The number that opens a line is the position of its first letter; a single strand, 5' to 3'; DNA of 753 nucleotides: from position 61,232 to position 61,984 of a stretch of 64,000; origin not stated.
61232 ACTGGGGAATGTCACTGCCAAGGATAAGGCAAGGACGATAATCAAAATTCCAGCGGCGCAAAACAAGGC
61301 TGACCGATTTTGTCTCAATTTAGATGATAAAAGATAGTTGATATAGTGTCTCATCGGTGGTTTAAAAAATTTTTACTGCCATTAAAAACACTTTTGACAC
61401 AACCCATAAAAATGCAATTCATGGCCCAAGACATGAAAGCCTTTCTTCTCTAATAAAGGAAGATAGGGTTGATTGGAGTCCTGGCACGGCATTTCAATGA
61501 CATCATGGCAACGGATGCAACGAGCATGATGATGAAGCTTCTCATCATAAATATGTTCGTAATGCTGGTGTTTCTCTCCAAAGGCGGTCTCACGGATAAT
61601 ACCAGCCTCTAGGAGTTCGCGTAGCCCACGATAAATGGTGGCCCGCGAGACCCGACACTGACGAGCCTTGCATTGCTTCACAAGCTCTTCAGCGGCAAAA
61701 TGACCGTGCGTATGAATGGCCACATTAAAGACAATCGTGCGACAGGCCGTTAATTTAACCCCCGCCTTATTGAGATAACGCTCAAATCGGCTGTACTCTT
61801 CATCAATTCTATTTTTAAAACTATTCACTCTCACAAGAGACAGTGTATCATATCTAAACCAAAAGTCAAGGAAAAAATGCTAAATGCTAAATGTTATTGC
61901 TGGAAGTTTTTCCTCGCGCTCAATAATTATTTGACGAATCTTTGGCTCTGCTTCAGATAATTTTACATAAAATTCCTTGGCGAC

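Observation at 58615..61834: Fur-family regulator + two-domain multicopper oxidase + extended ZIP permease + anchored cupredoxin: candidate oxidase-coupled metal transport operon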

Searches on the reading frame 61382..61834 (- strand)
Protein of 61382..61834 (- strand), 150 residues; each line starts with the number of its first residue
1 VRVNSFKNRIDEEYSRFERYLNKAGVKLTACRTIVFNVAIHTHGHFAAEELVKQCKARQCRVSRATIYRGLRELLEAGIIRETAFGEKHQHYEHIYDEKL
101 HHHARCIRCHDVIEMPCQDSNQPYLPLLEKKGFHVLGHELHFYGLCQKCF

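Call 3: search_protein_families(library=pfam, proteins=[window:61382-61834:-], max_evalue=0.01)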
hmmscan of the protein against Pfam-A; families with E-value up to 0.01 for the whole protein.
window:61382-61834:- (150 aa): 3 families
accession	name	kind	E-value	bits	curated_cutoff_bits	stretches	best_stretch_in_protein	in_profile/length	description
PF01475.25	FUR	-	6.8e-22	78.3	23.1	1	23-143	1-121/121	Ferric uptake regulator family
PF12840.13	HTH_20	-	0.0016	18.8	27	1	57-82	25-50/51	Helix-turn-helix domain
PF03965.22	Penicillinase_R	-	0.0092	16.8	22.6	0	39-102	11-73/115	Penicillinase repressor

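Call 4: search_protein_families(library=ncbifam, proteins=[window:61382-61834:-], max_evalue=0.01)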
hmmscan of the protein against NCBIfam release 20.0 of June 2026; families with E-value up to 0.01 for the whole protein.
window:61382-61834:- (150 aa): 11 families
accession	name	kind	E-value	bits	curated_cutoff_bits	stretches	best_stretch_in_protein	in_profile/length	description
NF052545.1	TransRegPerRClab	equivalog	2e-18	66.7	180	1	21-149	8-134/138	transcriptional regulator PerR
NF051892.1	TransRegFurBacil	equivalog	7e-17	61.9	220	1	11-149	2-143/149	ferric iron uptake transcriptional regulator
NF006999.0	PRK09462.1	equivalog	4e-13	49.2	146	1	19-148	6-135/148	ferric iron uptake transcriptional regulator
NF051891.1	TransRegFurHelico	equivalog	6.8e-13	48.7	200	1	10-149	7-145/148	ferric iron uptake transcriptional regulator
NF045677.1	FeRespRegIrr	equivalog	2.3e-10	40.6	170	1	20-119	3-101/127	Fur family transcriptional regulator Irr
NF045678.1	TransRegIrrA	equivalog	2.7e-09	37.1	150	1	13-118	5-109/138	iron response transcriptional regulator IrrA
NF047462.1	FUR_perox_PerRA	exception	4.4e-09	37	200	1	11-115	2-104/142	peroxide-responsive transcriptional repressor PerRA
NF008646.0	PRK11639.1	equivalog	8.4e-09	35.4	167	1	16-149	12-146/171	zinc uptake transcriptional repressor Zur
NF047406.1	TransRegPerRTherm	equivalog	2.3e-08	34.3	200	1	27-149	5-125/130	manganese-dependent transcriptional regulator PerR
NF047461.1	FUR_perox_PerRB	exception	0.00028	20.8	250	1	17-103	17-100/143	peroxide-responsive transcriptional repressor PerRB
NF053606.1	Sta1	subfamily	0.0021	18.1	80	1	45-98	34-83/100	Sta1 family transcriptional regulator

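Call 96: search_solved_structures(query=window:61382-61834:-, max_evalue=0.001, show_alignments=3)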
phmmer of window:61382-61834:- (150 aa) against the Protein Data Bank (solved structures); distinct sequences matched with E-value up to 0.001: 23.
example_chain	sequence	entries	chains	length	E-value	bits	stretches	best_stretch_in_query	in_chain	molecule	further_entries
6d57_A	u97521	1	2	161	5.1e-15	59.6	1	13-149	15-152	Ferric uptake regulation protein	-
4ets_A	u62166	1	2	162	5.2e-15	59.5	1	13-149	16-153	Ferric uptake regulation protein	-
2fe3_A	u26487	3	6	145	6.8e-15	59.1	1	20-149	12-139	Peroxide operon regulator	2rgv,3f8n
4raz_A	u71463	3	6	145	6.5e-13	52.7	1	15-145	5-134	DNA-binding transcriptional dual regulator of siderophore biosynthesis and transport(Fur f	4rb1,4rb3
4ray_A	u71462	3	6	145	2e-12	51.2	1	15-145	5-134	DNA-binding transcriptional dual regulator of siderophore biosynthesis and transport(Fur f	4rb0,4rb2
9ire_A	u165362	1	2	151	2.3e-11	47.7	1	11-149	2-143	Ferric uptake regulation protein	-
8j6w_A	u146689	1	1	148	1.8e-10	44.8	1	21-147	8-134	Ferric uptake regulation protein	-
5fd6_A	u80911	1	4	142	2.5e-09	41.1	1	18-146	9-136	Ferric uptake regulation protein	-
5fd5_A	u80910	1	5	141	2.5e-09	41.1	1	18-146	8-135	Ferric uptake regulation protein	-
2w57_A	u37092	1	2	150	4.2e-09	40.3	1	20-147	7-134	FERRIC UPTAKE REGULATION PROTEIN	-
1mzb_A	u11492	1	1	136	2.2e-08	38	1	20-143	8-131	ferric uptake regulation protein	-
2o03_A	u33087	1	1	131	5.8e-08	36.7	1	23-149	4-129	probable Zinc uptake regulation protein FurB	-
3eyy_A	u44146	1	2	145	1.4e-07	35.4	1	20-149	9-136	Putative iron uptake regulatory protein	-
6h1c_A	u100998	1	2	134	2.3e-07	34.7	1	21-143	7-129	Ferric uptake regulation protein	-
5nbc_A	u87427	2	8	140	2.4e-07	34.6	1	22-149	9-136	Ferric uptake regulation protein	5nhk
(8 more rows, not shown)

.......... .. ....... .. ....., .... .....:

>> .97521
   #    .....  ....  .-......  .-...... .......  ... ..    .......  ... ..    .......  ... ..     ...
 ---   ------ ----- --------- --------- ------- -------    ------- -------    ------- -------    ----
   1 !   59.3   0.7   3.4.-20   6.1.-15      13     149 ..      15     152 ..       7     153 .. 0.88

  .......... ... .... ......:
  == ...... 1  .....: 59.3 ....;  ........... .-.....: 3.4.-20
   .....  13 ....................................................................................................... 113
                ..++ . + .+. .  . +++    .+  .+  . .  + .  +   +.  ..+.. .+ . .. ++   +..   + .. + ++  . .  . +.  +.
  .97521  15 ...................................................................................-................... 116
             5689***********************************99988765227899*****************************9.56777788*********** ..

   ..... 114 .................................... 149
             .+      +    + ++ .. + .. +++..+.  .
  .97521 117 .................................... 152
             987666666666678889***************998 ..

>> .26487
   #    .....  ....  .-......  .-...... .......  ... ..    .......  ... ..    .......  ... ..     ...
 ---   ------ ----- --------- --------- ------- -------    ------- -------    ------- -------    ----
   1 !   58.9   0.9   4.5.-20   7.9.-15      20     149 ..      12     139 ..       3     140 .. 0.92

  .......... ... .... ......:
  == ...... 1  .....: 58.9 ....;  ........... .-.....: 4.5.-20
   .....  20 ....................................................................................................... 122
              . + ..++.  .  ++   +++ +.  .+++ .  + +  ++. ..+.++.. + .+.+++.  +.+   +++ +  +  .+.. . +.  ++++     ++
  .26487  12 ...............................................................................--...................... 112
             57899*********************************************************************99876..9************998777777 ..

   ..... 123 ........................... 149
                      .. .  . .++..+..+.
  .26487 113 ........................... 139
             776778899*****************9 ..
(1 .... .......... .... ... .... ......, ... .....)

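Call 108: find_homologous_proteins(query=window:61382-61834:-, max_evalue=1e-10)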
Query window:61382-61834:- (150 aa): 211 proteins with E <= 1e-10 among 231 candidates; the best 120 are listed.
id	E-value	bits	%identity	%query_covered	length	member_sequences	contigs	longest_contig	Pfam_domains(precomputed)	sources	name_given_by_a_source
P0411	3.8e-98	344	100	100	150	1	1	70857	PF01475.26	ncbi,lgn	-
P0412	1.2e-64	235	70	97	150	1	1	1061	PF01475.26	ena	-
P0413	2.7e-61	224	69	95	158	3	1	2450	PF01475.26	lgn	-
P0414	1.8e-60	222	68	95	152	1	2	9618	PF01475.26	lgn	-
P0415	5.2e-60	220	66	98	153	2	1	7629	PF01475.26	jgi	-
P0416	2.7e-59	218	64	97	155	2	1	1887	PF01475.26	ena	-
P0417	1.2e-58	216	63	98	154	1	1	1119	PF01475.26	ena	-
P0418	1.3e-58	216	61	97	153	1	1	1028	PF01475.26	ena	-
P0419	1.3e-58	216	66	98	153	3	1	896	PF01475.26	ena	-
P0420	1.6e-58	215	66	99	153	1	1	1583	PF01475.26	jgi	jgi:Fur family transcriptional regulator, ferric uptake regulator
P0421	4.1e-58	214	69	93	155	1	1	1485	PF01475.26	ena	-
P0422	6.1e-58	214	62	97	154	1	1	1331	PF01475.26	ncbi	-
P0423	8.2e-58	213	65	95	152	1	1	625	PF12840.14,PF01475.26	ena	-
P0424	8.2e-58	213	63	99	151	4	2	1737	PF01475.26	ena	-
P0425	1.0e-57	213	64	95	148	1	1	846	PF01475.26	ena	-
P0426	2.1e-57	212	65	95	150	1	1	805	PF01475.26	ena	-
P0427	2.9e-57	211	66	98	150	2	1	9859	PF01475.26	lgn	-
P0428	5.4e-57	211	65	98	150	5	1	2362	PF01475.26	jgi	-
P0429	5.5e-57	211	64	95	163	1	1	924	PF12840.14,PF01475.26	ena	-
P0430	5.9e-57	210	65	98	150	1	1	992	PF01475.26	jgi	-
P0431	7.2e-57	210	63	96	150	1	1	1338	PF01475.26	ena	-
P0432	8.3e-57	210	65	95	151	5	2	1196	PF01475.26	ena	-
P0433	1.5e-56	209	62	98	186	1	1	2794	PF01475.26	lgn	-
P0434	1.5e-56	209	65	94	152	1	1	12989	PF01475.26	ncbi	-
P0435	1.5e-56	209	67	93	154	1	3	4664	PF01475.26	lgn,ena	-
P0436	2.0e-56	209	65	95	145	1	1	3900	PF01475.26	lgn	-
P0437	2.3e-56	208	61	99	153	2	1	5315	PF01475.26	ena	-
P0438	2.6e-56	208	63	98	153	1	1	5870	PF01475.26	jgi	-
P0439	2.6e-56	208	61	97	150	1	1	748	PF12840.14,PF01475.26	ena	-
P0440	3.3e-56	208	65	93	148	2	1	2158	PF01475.26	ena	-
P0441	3.6e-56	208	62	97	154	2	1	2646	PF01475.26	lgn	-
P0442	5.7e-56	207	63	98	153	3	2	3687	PF01475.26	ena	-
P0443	1.2e-55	206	61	97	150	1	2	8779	PF12840.14,PF01475.26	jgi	jgi:Fur family ferric uptake transcriptional regulator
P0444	1.3e-55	206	63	97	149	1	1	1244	PF01475.26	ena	-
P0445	1.4e-55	206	63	98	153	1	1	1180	PF01475.26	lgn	-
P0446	1.5e-55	206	63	95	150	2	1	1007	PF01475.26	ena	-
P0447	1.6e-55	206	63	93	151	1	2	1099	PF01475.26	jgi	jgi:Fur family transcriptional regulator, ferric uptake regulator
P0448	1.9e-55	206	64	94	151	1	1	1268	PF01475.26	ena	-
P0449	2.4e-55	205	64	91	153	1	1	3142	PF01475.26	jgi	jgi:Fur family transcriptional regulator, ferric uptake regulator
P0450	2.6e-55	205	62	99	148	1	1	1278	PF01475.26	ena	-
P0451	2.8e-55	205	60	98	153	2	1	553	PF01475.26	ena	-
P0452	3.1e-55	205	64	99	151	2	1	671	PF01475.26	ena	-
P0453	3.3e-55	205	61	95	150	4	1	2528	PF01475.26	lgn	-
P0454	3.3e-55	205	65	95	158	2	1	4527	PF01475.26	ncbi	-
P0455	3.8e-55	205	61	98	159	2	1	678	PF01475.26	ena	-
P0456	5.1e-55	204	64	93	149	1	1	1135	PF01475.26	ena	-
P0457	8.0e-55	203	58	99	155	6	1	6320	PF01475.26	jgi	-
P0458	9.7e-55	203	59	99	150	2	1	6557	PF01475.26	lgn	-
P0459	1.1e-54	203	64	95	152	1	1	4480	PF01475.26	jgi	jgi:Fe2+ or Zn2+ uptake regulation protein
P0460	1.4e-54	203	60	97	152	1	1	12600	PF01475.26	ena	-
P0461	1.4e-54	203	64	94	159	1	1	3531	PF01475.26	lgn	-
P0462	1.5e-54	203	57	100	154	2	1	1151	PF01475.26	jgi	-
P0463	3.0e-54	202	62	97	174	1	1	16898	PF01475.26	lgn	-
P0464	3.9e-54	201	61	95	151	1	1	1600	PF01475.26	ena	-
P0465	4.2e-54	201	61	97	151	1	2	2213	PF01475.26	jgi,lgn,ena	-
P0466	4.2e-54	201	63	92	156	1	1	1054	PF01475.26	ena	-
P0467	4.3e-54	201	63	95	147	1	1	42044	PF01978.26,PF01475.26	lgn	-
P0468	4.6e-54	201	61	94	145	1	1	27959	PF01475.26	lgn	-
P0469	4.8e-54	201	65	94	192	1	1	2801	PF01475.26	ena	-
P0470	5.7e-54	201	62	94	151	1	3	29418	PF01978.26,PF01475.26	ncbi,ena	-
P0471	5.8e-54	201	60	96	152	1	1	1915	PF01475.26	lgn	-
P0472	7.2e-54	200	67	92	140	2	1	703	PF01475.26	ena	-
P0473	7.5e-54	200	66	93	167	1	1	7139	PF01475.26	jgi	jgi:Fur family ferric uptake transcriptional regulator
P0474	7.6e-54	200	60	95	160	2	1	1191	PF01475.26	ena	-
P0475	8.6e-54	200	62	91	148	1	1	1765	PF01475.26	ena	-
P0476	1.1e-53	200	60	95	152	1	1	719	PF01475.26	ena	-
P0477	1.4e-53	199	61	98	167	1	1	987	PF01475.26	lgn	-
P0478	1.6e-53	199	63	94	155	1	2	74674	PF01475.26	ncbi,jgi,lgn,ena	-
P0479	1.7e-53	199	63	95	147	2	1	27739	PF01475.26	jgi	jgi:Fur family ferric uptake transcriptional regulator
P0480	2.5e-53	199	60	95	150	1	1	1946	PF01475.26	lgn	-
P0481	2.6e-53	199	61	95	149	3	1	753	PF01475.26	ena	-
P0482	2.8e-53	198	60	98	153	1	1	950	PF01475.26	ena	-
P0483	3.5e-53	198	60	99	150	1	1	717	PF01475.26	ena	-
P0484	3.6e-53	198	65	94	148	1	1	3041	PF01475.26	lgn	-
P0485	4.2e-53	198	62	96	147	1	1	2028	PF01475.26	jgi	-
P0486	4.6e-53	198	58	99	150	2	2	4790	PF01475.26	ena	-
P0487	6.8e-53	197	61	98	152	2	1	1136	PF01475.26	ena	-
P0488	8.3e-53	197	60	93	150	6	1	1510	PF01475.26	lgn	-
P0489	8.4e-53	197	60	99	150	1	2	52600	PF01475.26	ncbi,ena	-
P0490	8.7e-53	197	61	93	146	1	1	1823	PF01475.26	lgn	-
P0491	9.6e-53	197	63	93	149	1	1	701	PF01475.26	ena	-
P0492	1.1e-52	197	62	95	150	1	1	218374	PF01475.26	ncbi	-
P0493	1.7e-52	196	58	97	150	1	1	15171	PF01475.26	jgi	jgi:Fur family ferric uptake transcriptional regulator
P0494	1.9e-52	196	59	99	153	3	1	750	PF01475.26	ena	-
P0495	2.2e-52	196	61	93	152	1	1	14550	PF01475.26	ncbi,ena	-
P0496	2.3e-52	196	58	98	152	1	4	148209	PF01475.26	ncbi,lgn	-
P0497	2.7e-52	195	58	99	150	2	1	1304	PF01475.26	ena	-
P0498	3.2e-52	195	59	95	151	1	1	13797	PF01475.26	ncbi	-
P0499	3.3e-52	195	61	95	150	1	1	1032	PF01475.26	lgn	-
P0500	3.7e-52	195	61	99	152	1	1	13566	PF01475.26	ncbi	-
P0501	3.7e-52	195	61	93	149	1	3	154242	PF01475.26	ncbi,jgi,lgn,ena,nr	ncbi:MAG TPA: Fur family transcriptional regulator [Candidatus Omnitrophota bacterium]|nr:Fur family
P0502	3.8e-52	195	59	94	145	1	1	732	PF01475.26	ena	-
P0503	4.0e-52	195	64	96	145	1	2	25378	PF01475.26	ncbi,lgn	-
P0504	4.0e-52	195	61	99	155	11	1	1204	PF01475.26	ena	-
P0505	4.2e-52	195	58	99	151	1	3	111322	PF01475.26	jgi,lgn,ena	-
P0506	4.5e-52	195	62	95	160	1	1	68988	PF01475.26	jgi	jgi:Fur family ferric uptake transcriptional regulator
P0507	4.6e-52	195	62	93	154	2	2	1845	PF01475.26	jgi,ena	-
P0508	4.8e-52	194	59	95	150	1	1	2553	PF12840.14,PF01475.26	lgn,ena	-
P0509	4.8e-52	194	58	94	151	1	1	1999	PF01475.26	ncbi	-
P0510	5.5e-52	194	62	93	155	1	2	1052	PF01475.26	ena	-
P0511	5.8e-52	194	60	93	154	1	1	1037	PF08279.19,PF01978.26,PF01475.26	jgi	jgi:Fur family transcriptional regulator, ferric uptake regulator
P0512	5.8e-52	194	63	92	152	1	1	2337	PF01475.26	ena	-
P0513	6.9e-52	194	59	98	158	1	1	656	PF01475.26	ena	-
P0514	8.3e-52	194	61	93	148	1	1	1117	PF01475.26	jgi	-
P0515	8.3e-52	194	61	95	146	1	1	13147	PF01475.26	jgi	jgi:Fur family ferric uptake transcriptional regulator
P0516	9.3e-52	194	61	94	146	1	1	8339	PF01475.26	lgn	-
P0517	9.4e-52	194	62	91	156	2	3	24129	PF01475.26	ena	-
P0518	9.6e-52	193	62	94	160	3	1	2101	PF01475.26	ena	-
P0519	9.9e-52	193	61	95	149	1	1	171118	PF01475.26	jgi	jgi:Fur family ferric uptake transcriptional regulator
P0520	1.0e-51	193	58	99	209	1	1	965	PF01475.26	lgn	-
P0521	1.2e-51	193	59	95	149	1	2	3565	PF01475.26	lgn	-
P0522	1.6e-51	193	61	93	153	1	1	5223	PF01475.26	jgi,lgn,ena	-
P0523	1.6e-51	193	59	95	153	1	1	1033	PF01475.26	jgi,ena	-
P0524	2.0e-51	192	68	83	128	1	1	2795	PF01475.26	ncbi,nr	ncbi:MAG: transcriptional repressor [Candidatus Omnitrophica bacterium]|nr:transcriptional repressor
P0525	2.9e-51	192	59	95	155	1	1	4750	PF01475.26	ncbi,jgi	jgi:Fe2+ or Zn2+ uptake regulation protein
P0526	3.1e-51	192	61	94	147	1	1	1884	PF01475.26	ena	-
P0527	4.1e-51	191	59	95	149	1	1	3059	PF12840.14,PF01475.26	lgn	-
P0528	4.1e-51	191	61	97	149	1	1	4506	PF01475.26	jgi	-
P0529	4.9e-51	191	58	93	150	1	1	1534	PF01475.26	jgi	-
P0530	5.0e-51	191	59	99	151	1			PF01475.26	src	-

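Call 109: find_encoding_contigs(protein=P0501, flank=5000, max_places=1)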
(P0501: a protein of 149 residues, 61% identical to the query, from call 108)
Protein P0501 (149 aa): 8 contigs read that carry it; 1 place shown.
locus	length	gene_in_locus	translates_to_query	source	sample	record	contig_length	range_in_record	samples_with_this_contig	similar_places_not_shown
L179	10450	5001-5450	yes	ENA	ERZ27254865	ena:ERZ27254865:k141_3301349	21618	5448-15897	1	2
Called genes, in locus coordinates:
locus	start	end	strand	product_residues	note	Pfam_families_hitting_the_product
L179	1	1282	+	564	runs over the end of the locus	PF00920:ILVD_EDD_N, PF24877:ILV_EDD_C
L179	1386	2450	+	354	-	PF01264:Chorismate_synt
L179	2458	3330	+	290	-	PF00106:adh_short, PF08659:KR, PF13561:adh_short_C2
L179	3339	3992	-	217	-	PF00753:Lactamase_B, PF23023:Anti-Pycsar_Apyc1 (faint), PF12706:Lactamase_B_2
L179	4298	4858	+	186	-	PF00578:AhpC-TSA, PF08534:Redoxin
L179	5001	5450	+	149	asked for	PF01475:FUR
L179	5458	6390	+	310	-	PF01297:ZnuA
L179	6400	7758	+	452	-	PF01566:Nramp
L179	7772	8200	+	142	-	PF00582:Usp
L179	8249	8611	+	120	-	PF01521:Fe-S_biosyn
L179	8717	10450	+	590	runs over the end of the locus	PF13667:ThiC-associated, PF01964:ThiC_Rad_SAM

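Call 110: find_encoding_contigs(protein=P0492, flank=5000, max_places=1)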
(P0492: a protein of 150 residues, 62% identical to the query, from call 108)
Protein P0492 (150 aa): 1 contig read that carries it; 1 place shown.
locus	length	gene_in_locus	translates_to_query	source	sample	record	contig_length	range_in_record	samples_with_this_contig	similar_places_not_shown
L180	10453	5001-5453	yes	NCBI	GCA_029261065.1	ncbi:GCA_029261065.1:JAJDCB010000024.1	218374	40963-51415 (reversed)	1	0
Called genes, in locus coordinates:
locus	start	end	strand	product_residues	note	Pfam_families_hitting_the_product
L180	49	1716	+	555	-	PF02690:Na_Pi_cotrans, PF01895:PhoU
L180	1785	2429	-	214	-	PF00753:Lactamase_B, PF12706:Lactamase_B_2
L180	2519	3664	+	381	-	-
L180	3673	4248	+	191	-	-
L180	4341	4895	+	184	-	PF00578:AhpC-TSA, PF08534:Redoxin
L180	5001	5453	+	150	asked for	PF01475:FUR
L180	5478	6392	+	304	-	PF01297:ZnuA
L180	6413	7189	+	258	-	PF00005:ABC_tran, PF02463:SMC_N (faint), PF13304:AAA_21 (faint)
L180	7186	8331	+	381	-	PF00950:ABC-3, PF01032:FecCD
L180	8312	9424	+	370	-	PF00950:ABC-3, PF01032:FecCD (weak)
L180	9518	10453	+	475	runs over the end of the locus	PF11924:IAT_beta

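Call 111: find_encoding_contigs(protein=P0478, flank=5000, max_places=1)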
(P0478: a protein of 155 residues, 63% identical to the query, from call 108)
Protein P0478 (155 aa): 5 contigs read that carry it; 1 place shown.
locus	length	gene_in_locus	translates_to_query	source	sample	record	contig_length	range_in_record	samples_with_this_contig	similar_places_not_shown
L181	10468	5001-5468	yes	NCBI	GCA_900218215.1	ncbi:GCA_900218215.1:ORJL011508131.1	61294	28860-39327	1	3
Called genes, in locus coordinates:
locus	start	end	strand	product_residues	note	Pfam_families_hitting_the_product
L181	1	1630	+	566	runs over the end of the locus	PF00920:ILVD_EDD_N, PF24877:ILV_EDD_C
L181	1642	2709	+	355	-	PF01264:Chorismate_synt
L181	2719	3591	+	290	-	PF00106:adh_short, PF08659:KR, PF13561:adh_short_C2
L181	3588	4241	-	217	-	PF00753:Lactamase_B, PF12706:Lactamase_B_2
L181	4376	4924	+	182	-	PF00578:AhpC-TSA, PF08534:Redoxin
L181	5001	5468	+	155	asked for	PF01475:FUR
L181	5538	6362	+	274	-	PF13557:Phenol_MetA_deg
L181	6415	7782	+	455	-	PF01566:Nramp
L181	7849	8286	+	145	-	PF00582:Usp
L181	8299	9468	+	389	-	PF08495:FIST, PF10442:FIST_C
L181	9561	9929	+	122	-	PF01521:Fe-S_biosyn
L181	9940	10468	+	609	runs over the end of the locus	PF13667:ThiC-associated, PF01964:ThiC_Rad_SAM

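Call 112: find_encoding_contigs(protein=P0414, flank=5000, max_places=1)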
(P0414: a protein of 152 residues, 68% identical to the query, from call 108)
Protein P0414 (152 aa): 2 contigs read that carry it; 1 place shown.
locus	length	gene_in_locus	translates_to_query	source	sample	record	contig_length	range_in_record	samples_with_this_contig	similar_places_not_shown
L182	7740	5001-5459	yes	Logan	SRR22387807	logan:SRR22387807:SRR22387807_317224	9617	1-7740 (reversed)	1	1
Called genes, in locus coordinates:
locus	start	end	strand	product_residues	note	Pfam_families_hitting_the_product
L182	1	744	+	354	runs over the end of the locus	PF01264:Chorismate_synt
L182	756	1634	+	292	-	PF00106:adh_short, PF08659:KR, PF13561:adh_short_C2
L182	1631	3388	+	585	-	PF23914:TPR_CcmH_CycH (weak), PF00515:TPR_1 (weak), PF07719:TPR_2 (weak), PF13414:TPR_11, PF00515:TPR_1, PF13181:TPR_8, PF13424:TPR_12, PF13414:TPR_11, +14 more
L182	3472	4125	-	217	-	PF00753:Lactamase_B, PF12706:Lactamase_B_2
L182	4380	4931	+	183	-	PF00578:AhpC-TSA, PF08534:Redoxin, PF13098:Thioredoxin_2 (faint)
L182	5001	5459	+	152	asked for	PF01475:FUR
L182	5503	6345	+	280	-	PF13557:Phenol_MetA_deg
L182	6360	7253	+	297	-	PF01297:ZnuA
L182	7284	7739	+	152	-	?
